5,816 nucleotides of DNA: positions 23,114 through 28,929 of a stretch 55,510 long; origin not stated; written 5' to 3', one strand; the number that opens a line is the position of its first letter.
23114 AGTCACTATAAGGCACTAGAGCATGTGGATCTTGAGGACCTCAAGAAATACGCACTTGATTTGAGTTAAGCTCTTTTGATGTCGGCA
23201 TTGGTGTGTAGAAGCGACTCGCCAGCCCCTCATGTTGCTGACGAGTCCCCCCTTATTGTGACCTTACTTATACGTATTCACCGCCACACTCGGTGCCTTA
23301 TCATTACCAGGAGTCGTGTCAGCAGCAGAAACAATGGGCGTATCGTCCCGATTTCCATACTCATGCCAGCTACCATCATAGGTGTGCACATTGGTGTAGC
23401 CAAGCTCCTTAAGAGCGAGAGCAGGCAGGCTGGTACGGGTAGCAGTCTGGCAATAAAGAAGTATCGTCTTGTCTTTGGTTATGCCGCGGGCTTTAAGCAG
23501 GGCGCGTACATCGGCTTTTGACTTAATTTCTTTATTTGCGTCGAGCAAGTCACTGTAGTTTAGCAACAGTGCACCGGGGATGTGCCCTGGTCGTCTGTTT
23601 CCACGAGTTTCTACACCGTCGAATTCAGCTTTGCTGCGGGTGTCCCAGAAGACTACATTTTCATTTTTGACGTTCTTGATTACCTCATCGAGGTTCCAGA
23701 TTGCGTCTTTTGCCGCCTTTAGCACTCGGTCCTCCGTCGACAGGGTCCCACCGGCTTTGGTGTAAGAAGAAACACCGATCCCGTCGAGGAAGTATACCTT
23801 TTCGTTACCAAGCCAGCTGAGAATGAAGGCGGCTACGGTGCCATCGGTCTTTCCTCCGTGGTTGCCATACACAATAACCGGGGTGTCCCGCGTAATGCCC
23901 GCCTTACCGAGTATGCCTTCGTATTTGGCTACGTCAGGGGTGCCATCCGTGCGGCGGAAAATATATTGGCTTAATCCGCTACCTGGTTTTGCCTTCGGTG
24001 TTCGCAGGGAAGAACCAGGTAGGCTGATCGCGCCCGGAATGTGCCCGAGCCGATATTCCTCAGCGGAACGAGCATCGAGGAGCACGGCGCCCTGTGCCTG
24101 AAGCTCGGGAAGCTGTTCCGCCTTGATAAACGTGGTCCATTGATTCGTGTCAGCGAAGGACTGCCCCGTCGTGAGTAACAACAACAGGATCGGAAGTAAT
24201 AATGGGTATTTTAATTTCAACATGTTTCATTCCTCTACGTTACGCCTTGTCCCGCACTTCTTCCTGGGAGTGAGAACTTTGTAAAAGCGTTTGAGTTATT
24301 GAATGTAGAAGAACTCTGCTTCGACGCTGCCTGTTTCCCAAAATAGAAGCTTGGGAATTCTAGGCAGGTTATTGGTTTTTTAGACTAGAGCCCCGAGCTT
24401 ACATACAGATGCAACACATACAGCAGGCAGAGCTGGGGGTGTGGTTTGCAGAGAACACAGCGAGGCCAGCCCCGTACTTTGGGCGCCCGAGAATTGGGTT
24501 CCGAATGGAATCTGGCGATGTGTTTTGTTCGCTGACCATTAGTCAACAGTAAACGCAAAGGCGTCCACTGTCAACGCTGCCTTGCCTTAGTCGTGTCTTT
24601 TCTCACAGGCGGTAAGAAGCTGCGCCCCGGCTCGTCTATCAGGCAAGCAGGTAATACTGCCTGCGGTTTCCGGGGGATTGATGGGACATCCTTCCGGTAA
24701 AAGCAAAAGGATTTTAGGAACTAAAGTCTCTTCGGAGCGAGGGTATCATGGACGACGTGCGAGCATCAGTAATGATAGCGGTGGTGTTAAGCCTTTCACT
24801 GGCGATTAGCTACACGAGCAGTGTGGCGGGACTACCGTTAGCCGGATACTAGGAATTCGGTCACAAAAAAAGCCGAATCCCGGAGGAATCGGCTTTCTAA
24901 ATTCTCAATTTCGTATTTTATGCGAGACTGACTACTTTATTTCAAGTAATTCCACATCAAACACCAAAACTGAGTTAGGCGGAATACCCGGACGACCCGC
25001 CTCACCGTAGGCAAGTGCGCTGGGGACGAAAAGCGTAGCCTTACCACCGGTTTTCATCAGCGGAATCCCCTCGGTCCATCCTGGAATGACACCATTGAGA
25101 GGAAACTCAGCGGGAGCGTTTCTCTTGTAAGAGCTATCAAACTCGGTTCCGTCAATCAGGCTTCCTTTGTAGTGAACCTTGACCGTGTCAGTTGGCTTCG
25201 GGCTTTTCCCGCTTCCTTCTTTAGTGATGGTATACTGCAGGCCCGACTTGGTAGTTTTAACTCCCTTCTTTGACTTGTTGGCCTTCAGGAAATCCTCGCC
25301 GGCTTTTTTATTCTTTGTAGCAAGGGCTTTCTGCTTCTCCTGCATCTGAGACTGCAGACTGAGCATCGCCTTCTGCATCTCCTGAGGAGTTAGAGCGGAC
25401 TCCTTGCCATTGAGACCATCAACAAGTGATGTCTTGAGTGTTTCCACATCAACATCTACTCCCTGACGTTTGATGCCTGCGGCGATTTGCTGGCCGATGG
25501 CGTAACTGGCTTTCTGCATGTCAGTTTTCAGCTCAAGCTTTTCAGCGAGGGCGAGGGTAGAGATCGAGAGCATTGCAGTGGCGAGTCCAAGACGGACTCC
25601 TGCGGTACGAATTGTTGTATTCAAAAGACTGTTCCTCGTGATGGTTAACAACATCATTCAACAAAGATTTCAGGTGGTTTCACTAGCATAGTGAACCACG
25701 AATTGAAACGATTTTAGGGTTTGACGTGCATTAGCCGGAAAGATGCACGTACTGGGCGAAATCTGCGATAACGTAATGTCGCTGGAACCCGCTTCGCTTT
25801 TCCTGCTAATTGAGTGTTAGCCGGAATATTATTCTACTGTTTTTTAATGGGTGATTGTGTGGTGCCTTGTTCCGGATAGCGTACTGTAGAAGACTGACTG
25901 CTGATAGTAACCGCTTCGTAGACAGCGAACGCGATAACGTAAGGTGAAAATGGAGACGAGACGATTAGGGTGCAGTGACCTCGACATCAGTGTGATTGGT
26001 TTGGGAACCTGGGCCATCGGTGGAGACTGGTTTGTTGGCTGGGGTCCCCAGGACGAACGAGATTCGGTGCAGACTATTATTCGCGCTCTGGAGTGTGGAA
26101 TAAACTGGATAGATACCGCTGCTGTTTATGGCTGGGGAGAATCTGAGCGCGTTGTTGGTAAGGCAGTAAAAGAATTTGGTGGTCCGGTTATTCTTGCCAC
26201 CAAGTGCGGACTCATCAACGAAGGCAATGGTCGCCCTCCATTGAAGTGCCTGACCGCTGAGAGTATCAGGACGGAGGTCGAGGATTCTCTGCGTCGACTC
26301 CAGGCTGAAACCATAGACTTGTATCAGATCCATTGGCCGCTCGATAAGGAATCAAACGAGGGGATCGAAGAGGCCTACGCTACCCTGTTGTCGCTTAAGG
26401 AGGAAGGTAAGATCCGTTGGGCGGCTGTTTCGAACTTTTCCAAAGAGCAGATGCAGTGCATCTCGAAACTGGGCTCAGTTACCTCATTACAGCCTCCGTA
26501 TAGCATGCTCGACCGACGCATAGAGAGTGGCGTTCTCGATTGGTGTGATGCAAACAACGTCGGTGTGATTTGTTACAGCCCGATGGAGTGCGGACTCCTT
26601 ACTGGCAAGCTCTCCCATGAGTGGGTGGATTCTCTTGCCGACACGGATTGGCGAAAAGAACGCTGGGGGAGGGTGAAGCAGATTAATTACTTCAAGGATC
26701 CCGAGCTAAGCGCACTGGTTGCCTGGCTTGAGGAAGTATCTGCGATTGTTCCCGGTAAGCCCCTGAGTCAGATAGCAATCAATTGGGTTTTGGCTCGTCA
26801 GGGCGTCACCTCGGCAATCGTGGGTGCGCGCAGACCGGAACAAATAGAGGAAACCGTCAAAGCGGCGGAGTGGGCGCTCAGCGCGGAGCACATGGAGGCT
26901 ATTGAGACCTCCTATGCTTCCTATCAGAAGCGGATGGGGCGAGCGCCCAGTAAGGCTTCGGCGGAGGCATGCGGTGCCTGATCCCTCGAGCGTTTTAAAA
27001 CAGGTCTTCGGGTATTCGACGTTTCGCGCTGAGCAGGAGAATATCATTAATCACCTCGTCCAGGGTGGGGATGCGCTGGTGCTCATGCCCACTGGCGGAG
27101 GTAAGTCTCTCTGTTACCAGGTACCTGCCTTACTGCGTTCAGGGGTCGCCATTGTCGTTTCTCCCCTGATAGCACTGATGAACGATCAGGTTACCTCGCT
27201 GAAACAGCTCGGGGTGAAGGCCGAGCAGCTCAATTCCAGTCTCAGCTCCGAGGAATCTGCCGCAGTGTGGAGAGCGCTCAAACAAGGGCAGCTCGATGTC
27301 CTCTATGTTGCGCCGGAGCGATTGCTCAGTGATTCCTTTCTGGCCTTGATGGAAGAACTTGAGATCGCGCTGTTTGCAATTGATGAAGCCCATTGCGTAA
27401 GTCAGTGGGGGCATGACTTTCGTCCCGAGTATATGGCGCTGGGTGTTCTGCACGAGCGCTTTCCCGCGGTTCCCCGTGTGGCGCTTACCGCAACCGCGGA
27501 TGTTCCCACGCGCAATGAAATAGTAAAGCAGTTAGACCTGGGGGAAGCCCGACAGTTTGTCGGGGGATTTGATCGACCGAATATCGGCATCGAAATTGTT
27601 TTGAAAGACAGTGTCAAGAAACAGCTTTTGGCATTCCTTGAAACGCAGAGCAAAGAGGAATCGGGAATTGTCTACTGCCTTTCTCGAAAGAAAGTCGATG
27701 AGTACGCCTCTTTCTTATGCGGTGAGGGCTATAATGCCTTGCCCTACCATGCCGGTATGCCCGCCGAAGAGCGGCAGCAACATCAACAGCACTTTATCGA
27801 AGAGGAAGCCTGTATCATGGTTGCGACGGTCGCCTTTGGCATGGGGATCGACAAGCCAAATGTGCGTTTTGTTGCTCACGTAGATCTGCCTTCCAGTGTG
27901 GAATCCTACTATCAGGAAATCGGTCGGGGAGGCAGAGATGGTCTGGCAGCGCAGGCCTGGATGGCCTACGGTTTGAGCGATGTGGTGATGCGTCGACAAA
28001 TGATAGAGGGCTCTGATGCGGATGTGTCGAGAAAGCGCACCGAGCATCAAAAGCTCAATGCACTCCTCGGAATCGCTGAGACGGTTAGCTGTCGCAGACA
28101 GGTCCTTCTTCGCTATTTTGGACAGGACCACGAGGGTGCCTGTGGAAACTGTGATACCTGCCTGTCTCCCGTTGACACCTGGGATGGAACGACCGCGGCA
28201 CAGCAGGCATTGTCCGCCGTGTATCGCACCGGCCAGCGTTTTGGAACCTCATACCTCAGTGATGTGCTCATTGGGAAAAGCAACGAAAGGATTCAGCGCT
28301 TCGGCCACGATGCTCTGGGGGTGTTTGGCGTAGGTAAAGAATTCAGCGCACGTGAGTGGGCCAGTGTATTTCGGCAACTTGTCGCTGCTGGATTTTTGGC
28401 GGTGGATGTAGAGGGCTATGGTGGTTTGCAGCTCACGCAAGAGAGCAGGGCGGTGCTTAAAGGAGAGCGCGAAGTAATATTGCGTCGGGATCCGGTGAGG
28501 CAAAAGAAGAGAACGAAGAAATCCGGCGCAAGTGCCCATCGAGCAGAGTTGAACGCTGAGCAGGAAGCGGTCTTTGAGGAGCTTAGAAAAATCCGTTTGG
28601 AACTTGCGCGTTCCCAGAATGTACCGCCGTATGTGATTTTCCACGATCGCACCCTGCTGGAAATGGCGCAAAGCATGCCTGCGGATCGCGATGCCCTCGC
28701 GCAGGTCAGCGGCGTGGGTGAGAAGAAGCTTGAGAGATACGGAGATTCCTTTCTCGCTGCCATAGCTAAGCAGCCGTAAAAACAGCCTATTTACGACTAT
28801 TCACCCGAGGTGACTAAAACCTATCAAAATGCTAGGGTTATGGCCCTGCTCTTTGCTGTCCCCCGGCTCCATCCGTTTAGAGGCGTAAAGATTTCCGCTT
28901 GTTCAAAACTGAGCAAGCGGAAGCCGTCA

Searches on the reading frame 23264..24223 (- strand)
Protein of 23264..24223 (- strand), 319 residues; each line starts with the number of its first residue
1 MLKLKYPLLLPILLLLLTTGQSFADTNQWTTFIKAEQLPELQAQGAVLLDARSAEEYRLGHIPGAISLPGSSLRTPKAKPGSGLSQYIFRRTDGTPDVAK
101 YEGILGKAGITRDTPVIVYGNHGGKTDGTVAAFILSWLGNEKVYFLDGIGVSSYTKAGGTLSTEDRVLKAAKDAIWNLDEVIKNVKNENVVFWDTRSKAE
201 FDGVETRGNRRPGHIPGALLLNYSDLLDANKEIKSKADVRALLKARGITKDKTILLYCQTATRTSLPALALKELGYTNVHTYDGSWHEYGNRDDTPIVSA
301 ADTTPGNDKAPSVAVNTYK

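Call 48: search_protein_families(library=pfam, proteins=[window:23264-24223:-], max_evalue=0.001)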
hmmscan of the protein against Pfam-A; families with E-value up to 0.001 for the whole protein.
window:23264-24223:- (319 aa): 1 family
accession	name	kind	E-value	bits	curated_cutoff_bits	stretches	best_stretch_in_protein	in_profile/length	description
PF00581.25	Rhodanese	-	1.6e-32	112.4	22.2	2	179-289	3-99/102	Rhodanese-like domain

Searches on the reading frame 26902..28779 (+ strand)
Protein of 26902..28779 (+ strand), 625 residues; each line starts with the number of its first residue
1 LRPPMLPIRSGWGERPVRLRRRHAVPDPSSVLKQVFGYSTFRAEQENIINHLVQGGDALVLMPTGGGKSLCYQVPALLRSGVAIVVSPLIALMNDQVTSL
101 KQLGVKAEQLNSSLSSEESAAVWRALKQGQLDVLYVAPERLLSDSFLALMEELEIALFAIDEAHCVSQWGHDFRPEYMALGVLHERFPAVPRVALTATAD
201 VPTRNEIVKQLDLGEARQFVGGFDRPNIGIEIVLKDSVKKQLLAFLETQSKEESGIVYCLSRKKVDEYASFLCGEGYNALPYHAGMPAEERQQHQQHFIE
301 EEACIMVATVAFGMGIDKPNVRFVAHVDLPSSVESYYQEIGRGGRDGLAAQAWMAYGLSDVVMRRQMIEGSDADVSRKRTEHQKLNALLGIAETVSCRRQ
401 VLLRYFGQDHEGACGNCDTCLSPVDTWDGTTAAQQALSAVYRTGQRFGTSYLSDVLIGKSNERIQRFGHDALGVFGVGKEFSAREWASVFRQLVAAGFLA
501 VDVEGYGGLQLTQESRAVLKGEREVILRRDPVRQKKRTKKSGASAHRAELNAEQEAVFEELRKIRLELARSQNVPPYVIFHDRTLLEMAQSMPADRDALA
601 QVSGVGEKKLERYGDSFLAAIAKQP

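Call 10: search_protein_families(library=pfam, proteins=[window:26902-28779:+], max_evalue=0.001)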
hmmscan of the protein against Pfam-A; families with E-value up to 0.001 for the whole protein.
window:26902-28779:+ (625 aa): 7 families
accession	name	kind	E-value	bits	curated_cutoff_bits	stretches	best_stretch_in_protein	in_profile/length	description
PF09382.16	RQC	-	4e-39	133.4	23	1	424-535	2-113/114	RQC domain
PF00570.28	HRDC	-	4.4e-26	91.1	23.8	1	554-621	1-68/68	HRDC domain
PF00270.35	DEAD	-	9.5e-26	91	26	1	44-200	3-161/167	DEAD/DEAH box helicase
PF00271.37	Helicase_C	-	1.1e-23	84.1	23.5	1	241-347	5-110/110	Helicase conserved C-terminal domain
PF16124.10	RecQ_Zn_bind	-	1.7e-18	67.5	25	1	359-421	2-66/66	RecQ zinc-binding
PF04851.21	ResIII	-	0.00025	21.4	22.5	1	41-199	4-162/164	Type III restriction enzyme, res subunit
PF11408.13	Helicase_Sgs1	-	0.00029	21.3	22.2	1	555-615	6-66/80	Sgs1 RecQ helicase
